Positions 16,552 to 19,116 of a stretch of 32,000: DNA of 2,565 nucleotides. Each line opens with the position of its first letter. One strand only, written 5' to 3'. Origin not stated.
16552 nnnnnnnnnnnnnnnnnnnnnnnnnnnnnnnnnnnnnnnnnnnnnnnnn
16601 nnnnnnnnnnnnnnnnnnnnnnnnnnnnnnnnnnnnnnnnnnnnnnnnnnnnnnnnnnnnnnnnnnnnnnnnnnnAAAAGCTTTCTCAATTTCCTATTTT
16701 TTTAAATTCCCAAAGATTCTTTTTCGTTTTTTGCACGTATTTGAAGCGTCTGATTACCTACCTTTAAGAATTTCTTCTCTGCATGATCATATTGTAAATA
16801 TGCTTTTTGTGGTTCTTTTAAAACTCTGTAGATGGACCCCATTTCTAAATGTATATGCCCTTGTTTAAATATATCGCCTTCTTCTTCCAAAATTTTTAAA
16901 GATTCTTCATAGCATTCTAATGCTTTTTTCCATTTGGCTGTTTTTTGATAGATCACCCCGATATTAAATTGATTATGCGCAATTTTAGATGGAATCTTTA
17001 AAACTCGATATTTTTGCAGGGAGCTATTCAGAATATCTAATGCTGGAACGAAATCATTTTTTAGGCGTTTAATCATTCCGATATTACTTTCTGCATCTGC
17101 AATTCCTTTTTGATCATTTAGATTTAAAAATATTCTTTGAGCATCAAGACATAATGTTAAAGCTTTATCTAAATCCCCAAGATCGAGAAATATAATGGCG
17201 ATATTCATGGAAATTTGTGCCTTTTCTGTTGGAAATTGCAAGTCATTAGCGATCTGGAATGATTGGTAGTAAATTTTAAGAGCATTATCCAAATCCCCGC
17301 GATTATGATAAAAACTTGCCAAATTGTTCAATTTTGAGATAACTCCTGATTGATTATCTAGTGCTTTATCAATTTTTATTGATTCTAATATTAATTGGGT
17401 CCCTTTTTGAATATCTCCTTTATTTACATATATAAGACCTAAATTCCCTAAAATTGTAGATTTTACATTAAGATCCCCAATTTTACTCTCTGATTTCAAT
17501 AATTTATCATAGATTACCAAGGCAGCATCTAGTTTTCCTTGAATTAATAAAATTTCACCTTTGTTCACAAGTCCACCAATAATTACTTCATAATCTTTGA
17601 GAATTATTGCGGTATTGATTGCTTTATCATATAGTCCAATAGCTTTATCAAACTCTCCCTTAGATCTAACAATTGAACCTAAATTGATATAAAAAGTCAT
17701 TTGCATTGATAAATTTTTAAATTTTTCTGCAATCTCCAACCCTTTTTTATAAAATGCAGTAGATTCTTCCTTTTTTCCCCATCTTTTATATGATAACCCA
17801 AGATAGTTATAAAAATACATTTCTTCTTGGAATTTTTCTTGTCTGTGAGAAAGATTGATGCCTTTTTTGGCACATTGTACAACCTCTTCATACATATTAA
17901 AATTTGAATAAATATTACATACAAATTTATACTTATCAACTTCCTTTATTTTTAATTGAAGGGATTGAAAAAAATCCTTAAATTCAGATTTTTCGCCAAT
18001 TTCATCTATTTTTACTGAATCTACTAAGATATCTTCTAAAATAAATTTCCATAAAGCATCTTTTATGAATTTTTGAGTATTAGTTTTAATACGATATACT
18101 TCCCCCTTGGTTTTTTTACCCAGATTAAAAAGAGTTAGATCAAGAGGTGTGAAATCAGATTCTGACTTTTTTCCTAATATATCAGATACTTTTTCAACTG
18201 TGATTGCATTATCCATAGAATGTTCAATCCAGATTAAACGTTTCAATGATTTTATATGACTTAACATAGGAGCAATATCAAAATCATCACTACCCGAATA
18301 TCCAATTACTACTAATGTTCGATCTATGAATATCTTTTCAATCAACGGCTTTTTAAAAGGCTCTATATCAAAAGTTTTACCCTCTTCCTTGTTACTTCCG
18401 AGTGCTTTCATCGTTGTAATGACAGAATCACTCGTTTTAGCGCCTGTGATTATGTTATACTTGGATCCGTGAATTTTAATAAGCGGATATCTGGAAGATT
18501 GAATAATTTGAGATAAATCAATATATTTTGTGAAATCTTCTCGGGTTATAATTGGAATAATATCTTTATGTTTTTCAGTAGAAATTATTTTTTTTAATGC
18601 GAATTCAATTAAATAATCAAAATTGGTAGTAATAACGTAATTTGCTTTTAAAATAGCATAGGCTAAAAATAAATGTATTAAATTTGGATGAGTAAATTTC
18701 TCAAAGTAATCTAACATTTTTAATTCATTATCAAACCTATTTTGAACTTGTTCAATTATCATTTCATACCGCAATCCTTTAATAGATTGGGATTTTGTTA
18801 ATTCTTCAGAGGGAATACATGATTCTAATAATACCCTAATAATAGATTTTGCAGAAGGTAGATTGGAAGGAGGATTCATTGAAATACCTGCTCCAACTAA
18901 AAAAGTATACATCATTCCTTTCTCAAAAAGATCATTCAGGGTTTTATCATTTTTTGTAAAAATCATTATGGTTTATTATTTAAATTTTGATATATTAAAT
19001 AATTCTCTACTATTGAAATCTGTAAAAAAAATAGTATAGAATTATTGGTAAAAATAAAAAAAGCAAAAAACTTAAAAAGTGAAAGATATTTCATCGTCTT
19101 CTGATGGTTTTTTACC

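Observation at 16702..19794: SIR2-like NADase-type domain fused directly to a ~9-unit TPR array, with an upstream same-strand multi-TM protein, next to tRNA-His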

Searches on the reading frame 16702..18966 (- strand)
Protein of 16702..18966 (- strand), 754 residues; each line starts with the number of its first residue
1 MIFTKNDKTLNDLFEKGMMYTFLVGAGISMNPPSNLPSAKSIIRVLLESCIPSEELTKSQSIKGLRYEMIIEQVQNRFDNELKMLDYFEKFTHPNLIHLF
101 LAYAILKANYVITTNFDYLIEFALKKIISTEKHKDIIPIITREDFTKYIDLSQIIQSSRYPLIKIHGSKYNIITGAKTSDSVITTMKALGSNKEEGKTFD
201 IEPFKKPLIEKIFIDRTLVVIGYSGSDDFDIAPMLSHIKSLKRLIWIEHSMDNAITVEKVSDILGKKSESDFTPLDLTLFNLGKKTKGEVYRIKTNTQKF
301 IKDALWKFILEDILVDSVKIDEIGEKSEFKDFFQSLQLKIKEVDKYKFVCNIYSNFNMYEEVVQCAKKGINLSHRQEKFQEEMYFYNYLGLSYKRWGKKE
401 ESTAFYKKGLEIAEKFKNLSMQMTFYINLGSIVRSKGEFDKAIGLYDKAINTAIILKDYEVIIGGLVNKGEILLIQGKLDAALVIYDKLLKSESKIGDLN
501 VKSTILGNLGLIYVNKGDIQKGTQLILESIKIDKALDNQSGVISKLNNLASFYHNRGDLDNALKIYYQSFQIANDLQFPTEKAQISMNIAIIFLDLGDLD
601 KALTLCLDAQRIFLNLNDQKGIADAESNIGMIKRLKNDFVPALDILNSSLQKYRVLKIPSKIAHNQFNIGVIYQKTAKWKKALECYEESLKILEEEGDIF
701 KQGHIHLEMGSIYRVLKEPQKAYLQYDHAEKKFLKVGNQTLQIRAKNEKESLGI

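Call 4: search_protein_families(library=pfam, proteins=[window:16702-18966:-], max_evalue=0.01)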
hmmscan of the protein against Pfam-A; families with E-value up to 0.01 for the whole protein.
window:16702-18966:- (754 aa): 17 families
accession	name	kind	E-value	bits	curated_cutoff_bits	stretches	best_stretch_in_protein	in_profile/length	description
PF13424.12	TPR_12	-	2.1e-33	114.8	30.1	4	583-653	3-75/77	Tetratricopeptide repeat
PF00515.34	TPR_1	-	7.1e-28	95.7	27.8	2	667-692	5-30/34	Tetratricopeptide repeat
PF07719.23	TPR_2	-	9.6e-23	78.8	27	1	666-692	4-30/34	Tetratricopeptide repeat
PF13181.12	TPR_8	-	1.5e-19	68.8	25.7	0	386-415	4-33/34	Tetratricopeptide repeat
PF13374.12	TPR_10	-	7.1e-19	67.6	27.5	1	544-573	3-32/42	Tetratricopeptide repeat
PF13176.12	TPR_7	-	3.2e-18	64.6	27.9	1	427-452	3-28/36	Tetratricopeptide repeat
PF17874.7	TPR_MalT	-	1.5e-17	64.3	45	2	498-611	35-150/336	MalT-like TPR region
PF14938.12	SNAP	-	7.9e-10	39.1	25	1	638-746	89-196/282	Soluble NSF attachment protein, SNAP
PF13289.12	SIR2_2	-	8.9e-10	39.3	24.5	1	111-242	3-109/141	SIR2-like domain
PF13432.12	TPR_16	-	1.2e-07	32.5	32.7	0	582-611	30-59/65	Tetratricopeptide repeat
PF10602.15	RPN7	-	8.8e-07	29.2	29.6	0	545-618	38-108/174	26S proteasome subunit RPN7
PF13428.12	TPR_14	-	8.9e-07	29.4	23.5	0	549-571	7-29/44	Tetratricopeptide repeat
PF13431.12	TPR_17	-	1.5e-05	25.3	24.4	0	546-563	16-33/34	Tetratricopeptide repeat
PF13174.12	TPR_6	-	3.1e-05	24.8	26.3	0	666-688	3-25/33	Tetratricopeptide repeat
PF13414.12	TPR_11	-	0.00029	20.9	26.8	0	430-451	1-22/42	TPR repeat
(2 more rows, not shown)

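Call 5: search_protein_families(library=padloc, proteins=[window:16702-18966:-], max_evalue=0.1)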
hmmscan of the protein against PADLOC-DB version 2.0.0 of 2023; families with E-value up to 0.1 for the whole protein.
window:16702-18966:- (754 aa): 6 families
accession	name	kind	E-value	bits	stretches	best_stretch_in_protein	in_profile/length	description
PDLC01169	TPR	-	4.2e-15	53.8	2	475-623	85-228/252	TPR repeats containing protein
PDLC02419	Aga_SIR2-PNTD1-PNTD2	-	8.4e-09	32.7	1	107-238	119-226/558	Class I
PDLC02401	Aga_SIR2-PNTD1-PNTD2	-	4.9e-05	20.3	1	106-167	91-145/524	Class I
PDLC05061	PDC-S65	-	0.0042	14.4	0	111-126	142-157/592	-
PDLC01092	C3a198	-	0.0047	13.9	0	398-483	210-292/523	TPR protein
PDLC01171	TPR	-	0.0084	13.2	0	466-575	144-248/504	TPR repeats containing protein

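Call 10: find_homologous_proteins(query=window:16702-18966:-, max_evalue=0.00001)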
Query window:16702-18966:- (754 aa): 505 proteins with E <= 0.00001 among 8000 candidates; the best 120 are listed.
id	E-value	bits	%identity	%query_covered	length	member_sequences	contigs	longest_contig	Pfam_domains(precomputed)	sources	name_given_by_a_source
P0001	0.0e+0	1653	100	100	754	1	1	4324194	PF10602.16,PF13431.13,PF13176.13,PF13428.13,PF13374.13,PF13289.13,PF17874.8,PF00515.35,PF13424.13,PF28559.1,PF14938.13,PF13432.13,PF13181.13,PF07719.24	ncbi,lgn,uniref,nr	ncbi:tetratricopeptide repeat protein [Promethearchaeum syntrophicum]|uniref:Tetratricopeptide repea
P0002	0.0e+0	1410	84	100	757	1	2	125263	PF10602.16,PF13431.13,PF13414.13,PF13176.13,PF13428.13,PF13374.13,PF13289.13,PF17874.8,PF00515.35,PF13424.13,PF28559.1,PF14938.13,PF13432.13,PF13181.13,PF07719.24,PF13174.13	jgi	jgi:tetratricopeptide (TPR) repeat protein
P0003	0.0e+0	1399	83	100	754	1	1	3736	PF10602.16,PF13431.13,PF13414.13,PF13176.13,PF18768.8,PF13428.13,PF13374.13,PF13289.13,PF17874.8,PF00515.35,PF13424.13,PF28559.1,PF14938.13,PF13432.13,PF13181.13,PF07719.24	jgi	-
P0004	0.0e+0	1305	78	100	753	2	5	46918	PF10602.16,PF13431.13,PF13176.13,PF13428.13,PF13374.13,PF13289.13,PF17874.8,PF00515.35,PF13424.13,PF28559.1,PF14938.13,PF13432.13,PF13181.13,PF07719.24,PF13174.13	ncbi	ncbi:MAG: tetratricopeptide repeat protein [Promethearchaeota archaeon]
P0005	1.9e-146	507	39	98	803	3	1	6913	PF10602.16,PF13414.13,PF10952.16,PF13176.13,PF24885.2,PF13428.13,PF13374.13,PF13289.13,PF17874.8,PF00515.35,PF04212.25,PF13424.13,PF14938.13,PF13432.13,PF13181.13,PF07719.24,PF13174.13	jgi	jgi:tetratricopeptide (TPR) repeat protein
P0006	1.0e-145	505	36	97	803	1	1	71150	PF10602.16,PF13431.13,PF13414.13,PF13176.13,PF24885.2,PF13428.13,PF13374.13,PF25068.3,PF13289.13,PF17874.8,PF00515.35,PF04212.25,PF13424.13,PF14938.13,PF13432.13,PF13181.13,PF07719.24,PF13174.13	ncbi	ncbi:MAG: tetratricopeptide repeat protein [Candidatus Hermodarchaeota archaeon]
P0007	1.1e-145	505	38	97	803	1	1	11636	PF10602.16,PF13414.13,PF21325.4,PF13176.13,PF24885.2,PF13428.13,PF13374.13,PF10516.16,PF13289.13,PF17874.8,PF00515.35,PF04212.25,PF13424.13,PF14938.13,PF13432.13,PF13181.13,PF07719.24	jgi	-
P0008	3.2e-144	500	37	98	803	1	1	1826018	PF10602.16,PF25063.1,PF09976.16,PF13414.13,PF21325.4,PF13176.13,PF24885.2,PF13428.13,PF13374.13,PF14559.13,PF13289.13,PF17874.8,PF00515.35,PF04212.25,PF13424.13,PF14938.13,PF13432.13,PF13181.13,PF07719.24,PF13174.13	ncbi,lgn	-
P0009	5.2e-144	499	37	94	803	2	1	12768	PF10602.16,PF25063.1,PF13431.13,PF13414.13,PF21325.4,PF09986.16,PF13176.13,PF24885.2,PF13428.13,PF13374.13,PF14559.13,PF10516.16,PF13289.13,PF17874.8,PF00515.35,PF04212.25,PF13424.13,PF14938.13,PF13432.13,PF13181.13,PF07719.24,PF13174.13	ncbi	ncbi:MAG: tetratricopeptide repeat protein [Promethearchaeota archaeon]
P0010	1.2e-143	498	36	97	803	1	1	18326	PF10602.16,PF25063.1,PF13431.13,PF13414.13,PF13176.13,PF24762.2,PF24885.2,PF13428.13,PF13374.13,PF10516.16,PF13289.13,PF17874.8,PF00515.35,PF04212.25,PF13424.13,PF14938.13,PF13432.13,PF13181.13,PF07719.24,PF13174.13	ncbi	-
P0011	1.2e-143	498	36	95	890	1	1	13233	PF23914.2,PF12862.14,PF13414.13,PF13176.13,PF24885.2,PF13428.13,PF13374.13,PF14559.13,PF13371.13,PF13289.13,PF17874.8,PF00515.35,PF04212.25,PF13424.13,PF21033.5,PF14938.13,PF13432.13,PF13181.13,PF07719.24,PF13174.13,PF20308.5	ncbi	ncbi:MAG: tetratricopeptide repeat protein [Candidatus Odinarchaeota archaeon]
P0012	1.4e-143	498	37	97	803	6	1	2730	PF10602.16,PF13414.13,PF21325.4,PF13176.13,PF24885.2,PF13428.13,PF13374.13,PF10516.16,PF13289.13,PF17874.8,PF00515.35,PF04212.25,PF13424.13,PF14938.13,PF13432.13,PF13181.13,PF07719.24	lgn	-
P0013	2.8e-143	497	37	95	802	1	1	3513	PF10602.16,PF13414.13,PF21325.4,PF13176.13,PF24885.2,PF13428.13,PF13374.13,PF14559.13,PF10516.16,PF13289.13,PF17874.8,PF00515.35,PF04212.25,PF13424.13,PF14938.13,PF13432.13,PF13429.13,PF13181.13,PF07719.24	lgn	-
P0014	1.4e-142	495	38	99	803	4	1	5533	PF13414.13,PF21325.4,PF13176.13,PF24885.2,PF13428.13,PF13374.13,PF10516.16,PF13289.13,PF17874.8,PF00515.35,PF04212.25,PF13424.13,PF14938.13,PF13432.13,PF13181.13,PF08626.17,PF07719.24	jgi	-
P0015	2.0e-142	494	36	98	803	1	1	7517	PF10602.16,PF13431.13,PF13414.13,PF21325.4,PF13176.13,PF24885.2,PF13428.13,PF13374.13,PF13289.13,PF17874.8,PF00515.35,PF04212.25,PF13424.13,PF14938.13,PF13432.13,PF13181.13,PF07719.24,PF13174.13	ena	-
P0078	5.8e-129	450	35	98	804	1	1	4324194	PF10602.16,PF13414.13,PF21325.4,PF10952.16,PF13374.13,PF24575.2,PF13289.13,PF00515.35,PF04212.25,PF13424.13,PF14938.13,PF13429.13,PF22883.2,PF08626.17,PF07719.24,PF13174.13,PF13176.13,PF20663.4,PF24885.2,PF13428.13,PF14559.13,PF10516.16,PF13371.13,PF17874.8,PF13432.13,PF13181.13,PF19115.6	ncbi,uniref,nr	ncbi:tetratricopeptide repeat protein [Promethearchaeum syntrophicum]|uniref:Tetratricopeptide repea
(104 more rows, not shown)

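Call 20: find_encoding_contigs(protein=P0002, flank=8000, max_places=3)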
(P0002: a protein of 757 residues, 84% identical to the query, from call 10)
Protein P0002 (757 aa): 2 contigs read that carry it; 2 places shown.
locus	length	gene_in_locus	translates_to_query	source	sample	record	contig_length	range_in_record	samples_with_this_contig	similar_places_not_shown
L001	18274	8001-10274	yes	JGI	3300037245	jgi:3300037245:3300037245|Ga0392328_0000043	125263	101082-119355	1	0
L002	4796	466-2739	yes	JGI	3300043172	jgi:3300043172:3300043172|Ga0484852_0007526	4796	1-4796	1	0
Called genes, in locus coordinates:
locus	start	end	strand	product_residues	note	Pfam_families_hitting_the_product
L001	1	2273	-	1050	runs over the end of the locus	PF22842:Pel9A-like_beta_helix (faint), PF05048:NosD (weak), PF13229:Beta_helix (weak), PF05048:NosD, PF13229:Beta_helix, PF05048:NosD, PF13229:Beta_helix, PF23265:Ig-like_KY (faint)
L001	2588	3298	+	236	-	PF04055:Radical_SAM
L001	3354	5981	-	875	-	PF00580:UvrD-helicase, PF13245:AAA_19, PF13604:AAA_30 (faint), PF13361:UvrD_C, PF13538:UvrD_C_2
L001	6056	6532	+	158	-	-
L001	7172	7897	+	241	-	-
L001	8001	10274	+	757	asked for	PF13289:SIR2_2, PF14938:SNAP (faint), PF13176:TPR_7 (faint), PF13181:TPR_8 (faint), PF00515:TPR_1 (weak), PF13424:TPR_12 (weak), PF17874:TPR_MalT (weak), PF13424:TPR_12 (weak), +9 more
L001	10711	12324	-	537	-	PF13229:Beta_helix, PF05048:NosD, PF13229:Beta_helix, PF05048:NosD, PF13229:Beta_helix, PF18884:TSP3_bac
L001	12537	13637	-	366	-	PF05048:NosD, PF13229:Beta_helix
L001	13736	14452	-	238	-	-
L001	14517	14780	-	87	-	-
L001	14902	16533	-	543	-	-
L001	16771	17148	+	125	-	-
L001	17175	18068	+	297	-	-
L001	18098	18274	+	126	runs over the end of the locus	PF22600:MTPAP-like_central (faint), PF18765:Polbeta (faint)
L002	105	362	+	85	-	-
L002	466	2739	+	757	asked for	PF13289:SIR2_2, PF14938:SNAP (faint), PF13176:TPR_7 (faint), PF13181:TPR_8 (faint), PF00515:TPR_1 (weak), PF13424:TPR_12 (weak), PF17874:TPR_MalT (weak), PF13424:TPR_12 (weak), +9 more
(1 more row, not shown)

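Call 21: find_encoding_contigs(protein=P0004, flank=8000, max_places=4)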
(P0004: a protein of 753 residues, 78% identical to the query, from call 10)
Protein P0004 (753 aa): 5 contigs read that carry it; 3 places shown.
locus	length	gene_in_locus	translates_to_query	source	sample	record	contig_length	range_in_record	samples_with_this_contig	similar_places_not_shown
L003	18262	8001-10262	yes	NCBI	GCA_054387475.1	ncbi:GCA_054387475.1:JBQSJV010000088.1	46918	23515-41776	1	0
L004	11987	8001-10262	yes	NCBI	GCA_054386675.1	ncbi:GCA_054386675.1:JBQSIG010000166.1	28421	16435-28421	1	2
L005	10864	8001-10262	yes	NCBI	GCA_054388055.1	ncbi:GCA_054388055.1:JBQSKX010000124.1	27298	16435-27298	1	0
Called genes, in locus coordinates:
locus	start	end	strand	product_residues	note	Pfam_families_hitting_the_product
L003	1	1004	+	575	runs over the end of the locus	PF00814:TsaD, PF22521:HypF_C_2 (weak), PF01163:RIO1, PF00069:Pkinase (weak), PF03109:ABC1, PF06293:Kdo (faint)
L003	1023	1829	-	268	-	-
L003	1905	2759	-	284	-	PF00702:Hydrolase, PF09419:PGP_phosphatase (faint), PF13344:Hydrolase_6, PF13419:HAD_2 (faint), PF13242:Hydrolase_like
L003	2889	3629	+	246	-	-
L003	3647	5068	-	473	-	PF13393:tRNA-synt_His, PF00587:tRNA-synt_2b, PF03129:HGTP_anticodon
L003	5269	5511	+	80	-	PF02697:VAPB_antitox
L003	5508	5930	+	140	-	PF01850:PIN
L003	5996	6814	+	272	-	PF04055:Radical_SAM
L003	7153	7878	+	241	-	-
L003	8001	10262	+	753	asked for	PF13289:SIR2_2, PF14938:SNAP (faint), PF00515:TPR_1 (faint), PF07719:TPR_2 (faint), PF13181:TPR_8 (faint), PF13424:TPR_12 (weak), PF17874:TPR_MalT, PF13424:TPR_12 (weak), +8 more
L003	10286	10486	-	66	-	PF01194:RNA_pol_N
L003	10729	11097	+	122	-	PF01248:Ribosomal_L7Ae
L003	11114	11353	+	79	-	PF01200:Ribosomal_S28e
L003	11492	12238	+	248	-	PF09335:VTT_dom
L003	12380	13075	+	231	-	-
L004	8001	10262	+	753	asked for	PF13289:SIR2_2, PF14938:SNAP (faint), PF00515:TPR_1 (faint), PF07719:TPR_2 (faint), PF13181:TPR_8 (faint), PF13424:TPR_12 (weak), PF17874:TPR_MalT, PF13424:TPR_12 (weak), +8 more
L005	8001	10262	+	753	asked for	PF13289:SIR2_2, PF14938:SNAP (faint), PF00515:TPR_1 (faint), PF07719:TPR_2 (faint), PF13181:TPR_8 (faint), PF13424:TPR_12 (weak), PF17874:TPR_MalT, PF13424:TPR_12 (weak), +8 more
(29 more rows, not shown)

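Call 22: find_encoding_contigs(protein=P0078, flank=8000, max_places=2)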
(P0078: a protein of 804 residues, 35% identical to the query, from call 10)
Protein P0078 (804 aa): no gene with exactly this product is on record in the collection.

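Call 23: find_encoding_contigs(protein=P0008, flank=8000, max_places=2)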
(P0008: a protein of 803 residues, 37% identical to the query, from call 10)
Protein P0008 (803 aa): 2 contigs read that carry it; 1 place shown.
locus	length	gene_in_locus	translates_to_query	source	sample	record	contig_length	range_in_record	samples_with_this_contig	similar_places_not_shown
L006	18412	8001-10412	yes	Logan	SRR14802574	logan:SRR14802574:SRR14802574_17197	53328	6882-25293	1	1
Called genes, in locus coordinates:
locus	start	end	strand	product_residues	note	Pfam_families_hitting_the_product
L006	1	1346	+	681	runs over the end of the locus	PF13424:TPR_12 (faint)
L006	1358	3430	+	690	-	PF13424:TPR_12 (faint)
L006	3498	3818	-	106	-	-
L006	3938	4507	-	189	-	PF13302:Acetyltransf_3, PF13420:Acetyltransf_4, PF00583:Acetyltransf_1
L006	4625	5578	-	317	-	PF00378:ECH_1, PF16113:ECH_2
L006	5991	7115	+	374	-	PF02163:Peptidase_M50, PF11667:DUF3267 (weak), PF02163:Peptidase_M50, PF00571:CBS (faint)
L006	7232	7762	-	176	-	-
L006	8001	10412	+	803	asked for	PF13428:TPR_14 (faint), PF13289:SIR2_2, PF00515:TPR_1 (weak), PF13176:TPR_7 (weak), PF13424:TPR_12, PF17874:TPR_MalT (weak), PF13424:TPR_12, PF00515:TPR_1 (weak), +14 more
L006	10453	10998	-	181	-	PF01661:Macro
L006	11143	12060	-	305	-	-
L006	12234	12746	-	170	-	PF01451:LMWPc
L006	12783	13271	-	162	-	PF01451:LMWPc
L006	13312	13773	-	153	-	PF01451:LMWPc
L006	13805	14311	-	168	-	PF01451:LMWPc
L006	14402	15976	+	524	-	PF00890:FAD_binding_2, PF01266:DAO (weak), PF07992:Pyr_redox_2 (faint), PF02910:Succ_DH_flav_C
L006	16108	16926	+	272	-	PF01791:DeoC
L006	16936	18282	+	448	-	PF00082:Peptidase_S8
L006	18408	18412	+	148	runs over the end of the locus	PF04307:YdjM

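Call 24: find_encoding_contigs(protein=P0006, flank=8000, max_places=2)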
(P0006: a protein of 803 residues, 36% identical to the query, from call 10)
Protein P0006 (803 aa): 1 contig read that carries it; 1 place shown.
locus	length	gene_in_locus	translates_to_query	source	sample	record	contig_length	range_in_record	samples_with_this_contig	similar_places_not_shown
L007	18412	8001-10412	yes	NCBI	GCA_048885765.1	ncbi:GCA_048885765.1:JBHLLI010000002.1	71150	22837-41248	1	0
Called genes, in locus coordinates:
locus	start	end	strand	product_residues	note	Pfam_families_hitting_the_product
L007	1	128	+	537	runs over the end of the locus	-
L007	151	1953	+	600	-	-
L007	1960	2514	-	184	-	PF13302:Acetyltransf_3, PF13420:Acetyltransf_4, PF00583:Acetyltransf_1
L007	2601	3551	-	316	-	PF00378:ECH_1, PF16113:ECH_2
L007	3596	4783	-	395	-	PF02737:3HCDH_N, PF00725:3HCDH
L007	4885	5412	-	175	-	-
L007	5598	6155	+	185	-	PF01613:Flavin_Reduct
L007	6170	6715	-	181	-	PF01661:Macro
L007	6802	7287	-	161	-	PF01451:LMWPc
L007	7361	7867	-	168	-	PF01451:LMWPc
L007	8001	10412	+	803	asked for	PF13289:SIR2_2, PF17874:TPR_MalT (faint), PF13424:TPR_12, PF14938:SNAP (weak), PF13424:TPR_12, PF00515:TPR_1 (weak), PF13424:TPR_12, PF00515:TPR_1 (weak), +13 more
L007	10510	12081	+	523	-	PF00890:FAD_binding_2, PF01266:DAO (weak), PF02910:Succ_DH_flav_C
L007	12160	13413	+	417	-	PF00082:Peptidase_S8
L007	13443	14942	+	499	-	PF02310:B12-binding, PF04055:Radical_SAM (faint)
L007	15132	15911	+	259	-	-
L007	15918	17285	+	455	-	PF04055:Radical_SAM, PF13186:SPASM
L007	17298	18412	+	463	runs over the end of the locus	PF04055:Radical_SAM, PF13186:SPASM (weak)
